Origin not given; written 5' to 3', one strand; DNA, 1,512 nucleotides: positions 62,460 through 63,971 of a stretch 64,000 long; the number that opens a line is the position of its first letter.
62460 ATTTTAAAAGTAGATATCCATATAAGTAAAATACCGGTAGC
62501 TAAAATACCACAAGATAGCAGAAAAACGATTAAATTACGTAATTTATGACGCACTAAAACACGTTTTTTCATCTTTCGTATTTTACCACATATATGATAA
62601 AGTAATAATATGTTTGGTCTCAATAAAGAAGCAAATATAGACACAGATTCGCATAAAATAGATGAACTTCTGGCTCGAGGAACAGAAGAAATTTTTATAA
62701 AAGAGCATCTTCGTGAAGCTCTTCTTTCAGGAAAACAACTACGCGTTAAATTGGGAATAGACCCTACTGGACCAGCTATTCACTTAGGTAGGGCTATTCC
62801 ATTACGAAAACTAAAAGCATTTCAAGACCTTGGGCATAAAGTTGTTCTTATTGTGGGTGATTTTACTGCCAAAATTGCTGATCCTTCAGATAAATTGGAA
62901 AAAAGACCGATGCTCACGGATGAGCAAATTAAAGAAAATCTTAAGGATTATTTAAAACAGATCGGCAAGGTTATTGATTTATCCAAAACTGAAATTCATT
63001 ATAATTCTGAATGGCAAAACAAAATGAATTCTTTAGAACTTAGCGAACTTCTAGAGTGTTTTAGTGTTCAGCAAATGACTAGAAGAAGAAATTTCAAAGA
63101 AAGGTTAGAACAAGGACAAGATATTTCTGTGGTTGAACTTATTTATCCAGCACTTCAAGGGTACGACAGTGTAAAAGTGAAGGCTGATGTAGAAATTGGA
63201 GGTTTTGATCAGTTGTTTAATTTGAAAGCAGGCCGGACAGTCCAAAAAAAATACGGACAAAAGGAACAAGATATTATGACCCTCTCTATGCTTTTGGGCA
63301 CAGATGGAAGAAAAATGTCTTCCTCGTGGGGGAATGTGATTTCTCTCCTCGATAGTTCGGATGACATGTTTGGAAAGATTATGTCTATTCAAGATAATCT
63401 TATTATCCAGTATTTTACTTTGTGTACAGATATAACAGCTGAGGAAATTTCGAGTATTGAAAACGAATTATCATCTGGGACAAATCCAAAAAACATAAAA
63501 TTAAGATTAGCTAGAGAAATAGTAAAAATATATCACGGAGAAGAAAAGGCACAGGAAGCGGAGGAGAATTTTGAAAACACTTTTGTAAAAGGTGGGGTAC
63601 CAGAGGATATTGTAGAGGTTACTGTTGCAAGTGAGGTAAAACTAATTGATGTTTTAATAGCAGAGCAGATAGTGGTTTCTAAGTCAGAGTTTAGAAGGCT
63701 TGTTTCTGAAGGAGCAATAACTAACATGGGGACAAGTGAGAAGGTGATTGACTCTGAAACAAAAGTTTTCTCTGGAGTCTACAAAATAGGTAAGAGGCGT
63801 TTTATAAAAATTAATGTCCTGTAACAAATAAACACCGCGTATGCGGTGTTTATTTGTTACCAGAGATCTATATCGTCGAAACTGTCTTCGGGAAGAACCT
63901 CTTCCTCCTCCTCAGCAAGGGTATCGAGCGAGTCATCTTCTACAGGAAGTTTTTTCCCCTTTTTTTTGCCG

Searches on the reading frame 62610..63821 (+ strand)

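Call 52: search_protein_families(library=pfam, proteins=[window:62610-63821:+], max_evalue=0.001)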
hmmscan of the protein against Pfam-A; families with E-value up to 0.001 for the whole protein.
window:62610-63821:+ (404 aa): 2 families
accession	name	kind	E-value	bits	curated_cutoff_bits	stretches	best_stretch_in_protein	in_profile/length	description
PF00579.31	tRNA-synt_1b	-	5.4e-74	249.6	21.1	1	42-325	4-291/292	tRNA synthetases class I (W and Y)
PF22421.1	SYY_C-terminal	-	0.00015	22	27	1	332-383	7-57/83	Tyrosine--tRNA ligase SYY-like C-terminal domain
